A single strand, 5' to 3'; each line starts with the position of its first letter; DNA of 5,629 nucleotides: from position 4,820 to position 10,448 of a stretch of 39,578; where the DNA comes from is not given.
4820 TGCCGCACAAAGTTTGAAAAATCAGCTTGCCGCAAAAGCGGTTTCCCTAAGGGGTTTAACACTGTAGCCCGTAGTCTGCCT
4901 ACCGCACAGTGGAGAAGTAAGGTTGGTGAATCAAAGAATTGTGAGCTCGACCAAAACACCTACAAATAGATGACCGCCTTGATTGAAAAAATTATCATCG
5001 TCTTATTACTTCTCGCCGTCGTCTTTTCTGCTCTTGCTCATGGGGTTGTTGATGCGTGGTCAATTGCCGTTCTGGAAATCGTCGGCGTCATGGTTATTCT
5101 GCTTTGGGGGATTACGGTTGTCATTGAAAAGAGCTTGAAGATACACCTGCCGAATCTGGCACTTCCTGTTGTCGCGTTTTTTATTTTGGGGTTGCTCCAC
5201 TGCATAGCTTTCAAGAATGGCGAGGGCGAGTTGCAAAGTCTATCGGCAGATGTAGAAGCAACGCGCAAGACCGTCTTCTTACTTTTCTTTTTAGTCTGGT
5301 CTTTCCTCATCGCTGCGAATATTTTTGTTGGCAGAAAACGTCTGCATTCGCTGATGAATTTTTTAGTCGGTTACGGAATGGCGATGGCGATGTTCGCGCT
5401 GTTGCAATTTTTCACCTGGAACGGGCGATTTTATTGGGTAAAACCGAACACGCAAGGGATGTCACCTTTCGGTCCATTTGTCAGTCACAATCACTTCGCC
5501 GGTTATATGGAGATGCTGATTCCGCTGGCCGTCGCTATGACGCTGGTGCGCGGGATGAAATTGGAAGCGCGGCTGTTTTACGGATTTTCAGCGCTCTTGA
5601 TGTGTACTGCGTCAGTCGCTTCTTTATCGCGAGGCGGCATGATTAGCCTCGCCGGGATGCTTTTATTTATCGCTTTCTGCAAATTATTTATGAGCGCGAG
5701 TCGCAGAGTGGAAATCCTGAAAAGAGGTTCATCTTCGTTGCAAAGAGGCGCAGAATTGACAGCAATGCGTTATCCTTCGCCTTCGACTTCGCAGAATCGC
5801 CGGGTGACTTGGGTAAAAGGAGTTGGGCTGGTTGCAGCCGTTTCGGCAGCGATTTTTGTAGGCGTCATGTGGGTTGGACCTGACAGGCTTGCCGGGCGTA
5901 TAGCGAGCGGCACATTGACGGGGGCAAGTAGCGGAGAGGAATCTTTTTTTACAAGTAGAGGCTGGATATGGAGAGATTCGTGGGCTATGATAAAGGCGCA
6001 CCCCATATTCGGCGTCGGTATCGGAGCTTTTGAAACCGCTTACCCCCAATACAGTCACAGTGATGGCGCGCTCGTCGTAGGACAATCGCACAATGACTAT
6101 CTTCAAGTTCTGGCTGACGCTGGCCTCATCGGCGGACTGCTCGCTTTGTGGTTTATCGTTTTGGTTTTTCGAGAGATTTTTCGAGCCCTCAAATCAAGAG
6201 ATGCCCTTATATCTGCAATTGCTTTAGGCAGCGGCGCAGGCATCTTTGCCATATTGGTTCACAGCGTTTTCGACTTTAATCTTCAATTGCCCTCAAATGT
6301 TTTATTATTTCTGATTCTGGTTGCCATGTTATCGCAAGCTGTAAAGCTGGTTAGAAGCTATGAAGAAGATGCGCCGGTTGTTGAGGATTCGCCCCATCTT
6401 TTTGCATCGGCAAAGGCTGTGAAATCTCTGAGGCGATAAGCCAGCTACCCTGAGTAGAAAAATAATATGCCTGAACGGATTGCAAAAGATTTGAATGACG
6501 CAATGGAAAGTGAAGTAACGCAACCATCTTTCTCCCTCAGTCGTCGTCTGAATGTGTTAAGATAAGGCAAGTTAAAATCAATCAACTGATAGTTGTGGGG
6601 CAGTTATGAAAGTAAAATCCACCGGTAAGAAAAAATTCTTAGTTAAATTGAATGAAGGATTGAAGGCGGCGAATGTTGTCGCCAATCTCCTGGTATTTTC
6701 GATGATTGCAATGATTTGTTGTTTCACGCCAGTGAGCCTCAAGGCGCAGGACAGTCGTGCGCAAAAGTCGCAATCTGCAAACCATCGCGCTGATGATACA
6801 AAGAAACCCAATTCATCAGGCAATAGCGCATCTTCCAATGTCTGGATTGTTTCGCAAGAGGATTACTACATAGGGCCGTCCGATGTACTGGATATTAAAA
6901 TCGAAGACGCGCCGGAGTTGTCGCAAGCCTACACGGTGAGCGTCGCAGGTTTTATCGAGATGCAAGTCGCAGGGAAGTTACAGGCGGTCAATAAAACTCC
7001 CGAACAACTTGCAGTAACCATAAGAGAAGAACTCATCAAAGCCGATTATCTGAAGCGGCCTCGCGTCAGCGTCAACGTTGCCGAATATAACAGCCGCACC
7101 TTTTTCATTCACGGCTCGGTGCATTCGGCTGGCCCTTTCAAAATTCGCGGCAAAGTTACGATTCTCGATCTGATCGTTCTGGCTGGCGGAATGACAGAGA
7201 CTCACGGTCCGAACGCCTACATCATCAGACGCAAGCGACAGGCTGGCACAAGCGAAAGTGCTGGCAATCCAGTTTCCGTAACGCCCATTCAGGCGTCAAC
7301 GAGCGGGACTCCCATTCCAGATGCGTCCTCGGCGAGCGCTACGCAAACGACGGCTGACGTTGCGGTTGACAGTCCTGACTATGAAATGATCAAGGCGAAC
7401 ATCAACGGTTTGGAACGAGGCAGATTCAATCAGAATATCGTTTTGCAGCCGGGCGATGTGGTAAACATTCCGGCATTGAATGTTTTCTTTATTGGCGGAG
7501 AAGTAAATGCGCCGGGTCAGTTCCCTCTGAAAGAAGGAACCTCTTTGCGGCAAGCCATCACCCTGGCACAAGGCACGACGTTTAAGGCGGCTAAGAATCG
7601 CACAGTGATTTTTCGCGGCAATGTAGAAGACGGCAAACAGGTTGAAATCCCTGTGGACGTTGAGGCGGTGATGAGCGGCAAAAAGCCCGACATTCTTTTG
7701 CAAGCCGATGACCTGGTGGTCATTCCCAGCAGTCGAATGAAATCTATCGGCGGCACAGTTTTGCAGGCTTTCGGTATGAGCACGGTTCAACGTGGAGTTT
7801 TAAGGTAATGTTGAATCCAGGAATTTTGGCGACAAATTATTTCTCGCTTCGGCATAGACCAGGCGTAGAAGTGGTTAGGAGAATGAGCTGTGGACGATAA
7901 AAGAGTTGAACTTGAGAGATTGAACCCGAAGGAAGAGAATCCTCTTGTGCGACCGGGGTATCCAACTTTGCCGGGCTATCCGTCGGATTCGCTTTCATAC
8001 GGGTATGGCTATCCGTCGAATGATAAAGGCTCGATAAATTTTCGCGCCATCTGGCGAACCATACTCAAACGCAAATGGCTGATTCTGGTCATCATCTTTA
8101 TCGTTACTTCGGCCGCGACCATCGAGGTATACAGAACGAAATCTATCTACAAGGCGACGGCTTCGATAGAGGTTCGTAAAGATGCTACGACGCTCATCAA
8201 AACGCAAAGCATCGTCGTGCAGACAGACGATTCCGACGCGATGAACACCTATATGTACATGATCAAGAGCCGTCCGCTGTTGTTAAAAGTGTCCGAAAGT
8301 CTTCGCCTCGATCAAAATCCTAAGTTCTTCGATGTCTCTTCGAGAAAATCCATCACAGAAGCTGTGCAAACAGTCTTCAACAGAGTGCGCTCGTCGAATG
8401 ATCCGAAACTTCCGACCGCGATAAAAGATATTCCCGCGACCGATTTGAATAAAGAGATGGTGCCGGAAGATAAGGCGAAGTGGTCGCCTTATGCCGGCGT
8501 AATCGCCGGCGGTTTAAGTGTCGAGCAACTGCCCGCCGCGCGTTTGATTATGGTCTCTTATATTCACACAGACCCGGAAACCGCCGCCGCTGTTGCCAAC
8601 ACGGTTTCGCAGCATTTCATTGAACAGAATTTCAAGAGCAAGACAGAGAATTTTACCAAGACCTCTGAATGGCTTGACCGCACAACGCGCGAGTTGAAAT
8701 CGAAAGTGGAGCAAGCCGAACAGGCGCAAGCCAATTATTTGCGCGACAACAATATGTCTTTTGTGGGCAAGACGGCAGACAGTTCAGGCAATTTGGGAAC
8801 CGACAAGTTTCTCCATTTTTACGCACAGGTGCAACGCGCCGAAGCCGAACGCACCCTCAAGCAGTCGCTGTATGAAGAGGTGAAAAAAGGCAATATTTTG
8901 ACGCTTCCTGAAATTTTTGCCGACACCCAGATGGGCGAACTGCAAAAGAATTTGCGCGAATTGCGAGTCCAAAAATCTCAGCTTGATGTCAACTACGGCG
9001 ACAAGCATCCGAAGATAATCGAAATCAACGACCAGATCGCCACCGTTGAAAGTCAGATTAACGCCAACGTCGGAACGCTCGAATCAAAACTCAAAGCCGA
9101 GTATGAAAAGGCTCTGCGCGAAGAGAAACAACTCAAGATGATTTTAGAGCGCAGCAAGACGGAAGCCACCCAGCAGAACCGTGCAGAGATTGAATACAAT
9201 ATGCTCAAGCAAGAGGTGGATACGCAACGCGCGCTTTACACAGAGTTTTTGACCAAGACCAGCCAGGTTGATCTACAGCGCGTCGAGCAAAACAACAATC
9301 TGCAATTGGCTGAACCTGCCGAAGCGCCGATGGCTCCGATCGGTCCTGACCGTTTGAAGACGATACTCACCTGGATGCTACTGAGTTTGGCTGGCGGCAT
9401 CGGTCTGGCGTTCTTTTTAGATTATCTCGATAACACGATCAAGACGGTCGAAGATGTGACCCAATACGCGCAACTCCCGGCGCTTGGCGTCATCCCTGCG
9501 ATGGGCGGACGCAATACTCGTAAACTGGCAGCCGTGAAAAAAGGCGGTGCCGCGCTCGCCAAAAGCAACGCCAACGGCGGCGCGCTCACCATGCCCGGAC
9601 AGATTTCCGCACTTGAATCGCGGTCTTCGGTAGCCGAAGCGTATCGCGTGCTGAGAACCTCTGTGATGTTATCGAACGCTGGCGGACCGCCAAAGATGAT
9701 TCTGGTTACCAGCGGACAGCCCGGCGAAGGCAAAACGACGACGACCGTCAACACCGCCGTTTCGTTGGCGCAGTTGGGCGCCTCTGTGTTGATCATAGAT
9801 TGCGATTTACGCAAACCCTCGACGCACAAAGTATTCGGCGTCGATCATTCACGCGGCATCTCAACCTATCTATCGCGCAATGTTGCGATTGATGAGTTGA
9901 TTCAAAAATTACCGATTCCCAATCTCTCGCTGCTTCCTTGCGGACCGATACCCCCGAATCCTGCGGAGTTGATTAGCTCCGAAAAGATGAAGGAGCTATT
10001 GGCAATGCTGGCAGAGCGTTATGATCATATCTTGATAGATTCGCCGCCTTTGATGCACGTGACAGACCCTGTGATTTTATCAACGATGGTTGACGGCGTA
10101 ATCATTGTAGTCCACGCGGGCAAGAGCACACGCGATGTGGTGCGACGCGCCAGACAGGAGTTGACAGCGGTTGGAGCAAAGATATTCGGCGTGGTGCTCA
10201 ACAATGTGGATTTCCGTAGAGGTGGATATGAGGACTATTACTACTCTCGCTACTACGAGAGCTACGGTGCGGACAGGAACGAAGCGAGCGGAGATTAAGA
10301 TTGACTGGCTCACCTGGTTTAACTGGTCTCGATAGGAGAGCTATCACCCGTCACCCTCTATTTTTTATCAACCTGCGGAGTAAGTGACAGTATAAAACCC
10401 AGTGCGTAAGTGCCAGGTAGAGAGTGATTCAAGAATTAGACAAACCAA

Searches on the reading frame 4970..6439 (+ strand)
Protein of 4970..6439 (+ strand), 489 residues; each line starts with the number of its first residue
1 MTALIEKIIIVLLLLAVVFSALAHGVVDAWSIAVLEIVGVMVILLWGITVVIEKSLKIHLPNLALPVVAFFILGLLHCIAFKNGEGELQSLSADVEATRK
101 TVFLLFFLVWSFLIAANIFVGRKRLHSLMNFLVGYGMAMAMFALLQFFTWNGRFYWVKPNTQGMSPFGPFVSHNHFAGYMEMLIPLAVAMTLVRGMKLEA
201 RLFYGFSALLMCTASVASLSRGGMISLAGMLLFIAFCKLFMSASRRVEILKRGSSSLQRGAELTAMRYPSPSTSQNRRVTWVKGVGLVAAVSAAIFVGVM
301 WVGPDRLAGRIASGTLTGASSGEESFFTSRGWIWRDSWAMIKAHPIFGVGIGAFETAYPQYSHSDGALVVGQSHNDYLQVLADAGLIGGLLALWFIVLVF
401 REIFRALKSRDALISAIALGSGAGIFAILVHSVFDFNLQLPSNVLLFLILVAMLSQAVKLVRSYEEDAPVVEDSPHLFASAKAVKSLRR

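Call 40: search_protein_families(library=pfam, proteins=[window:4970-6439:+], max_evalue=0.001)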
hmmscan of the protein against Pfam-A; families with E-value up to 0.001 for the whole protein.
window:4970-6439:+ (489 aa): 1 family
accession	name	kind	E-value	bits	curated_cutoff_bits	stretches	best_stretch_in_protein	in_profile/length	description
PF04932.20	Wzy_C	-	7e-16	58.8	31.7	1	207-392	2-148/149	O-Antigen ligase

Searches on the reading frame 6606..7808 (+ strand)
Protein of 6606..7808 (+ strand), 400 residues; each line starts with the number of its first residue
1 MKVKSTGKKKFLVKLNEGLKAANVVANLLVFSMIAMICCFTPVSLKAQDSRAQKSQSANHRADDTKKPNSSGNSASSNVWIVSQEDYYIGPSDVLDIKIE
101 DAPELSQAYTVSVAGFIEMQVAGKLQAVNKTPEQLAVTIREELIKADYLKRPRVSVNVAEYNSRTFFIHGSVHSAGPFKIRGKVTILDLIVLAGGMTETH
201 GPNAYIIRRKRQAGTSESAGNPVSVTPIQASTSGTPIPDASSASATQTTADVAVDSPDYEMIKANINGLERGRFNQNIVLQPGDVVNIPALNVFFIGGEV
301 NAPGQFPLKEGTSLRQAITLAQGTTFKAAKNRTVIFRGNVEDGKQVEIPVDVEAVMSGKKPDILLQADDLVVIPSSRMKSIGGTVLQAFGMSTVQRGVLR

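Call 40: search_protein_families(library=pfam, proteins=[window:6606-7808:+], max_evalue=0.001)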
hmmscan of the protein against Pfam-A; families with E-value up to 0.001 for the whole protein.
window:6606-7808:+ (400 aa): 3 families
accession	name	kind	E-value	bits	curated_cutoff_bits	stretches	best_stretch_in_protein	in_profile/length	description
PF02563.21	Poly_export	-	1.4e-20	73.7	28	1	83-158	3-76/77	Polysaccharide biosynthesis/export protein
PF22461.2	SLBB_2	-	1.7e-16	60.5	27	2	294-372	3-78/79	SLBB domain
PF10531.15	SLBB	-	1e-14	54.5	27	2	293-346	1-52/55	SLBB domain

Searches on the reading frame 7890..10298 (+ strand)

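Call 40: search_protein_families(library=pfam, proteins=[window:7890-10298:+], max_evalue=0.001)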
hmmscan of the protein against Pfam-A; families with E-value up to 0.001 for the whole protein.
window:7890-10298:+ (802 aa): 8 families
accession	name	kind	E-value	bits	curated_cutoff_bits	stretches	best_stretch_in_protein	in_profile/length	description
PF13614.12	AAA_31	-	1.1e-15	58.5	27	1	602-743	2-149/177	AAA domain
PF10609.15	ParA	-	9e-13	48.6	27.1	1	602-772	4-174/246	NUBPL iron-transfer P-loop NTPase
PF01656.29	CbiA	-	9.3e-11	42.2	25.4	1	604-775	1-115/125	CobQ/CobB/MinD/ParA nucleotide binding domain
PF02706.20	Wzz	-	2.2e-08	34.7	25.5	1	48-137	2-90/91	Chain length determinant protein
PF09140.17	MipZ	-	1.2e-07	31.8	20.7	1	603-720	2-109/262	ATPase MipZ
PF13807.11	GNVR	-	5.1e-06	26.8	27.7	1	438-509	8-79/82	G-rich domain on putative tyrosine kinase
PF00142.24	Fer4_NifH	-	4e-05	23.7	25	1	607-656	5-54/271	4Fe-4S iron sulfur cluster binding proteins, NifH/frxC family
PF06564.18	CBP_BcsQ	-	0.00055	20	21.3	0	610-745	10-149/234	Cellulose biosynthesis protein BcsQ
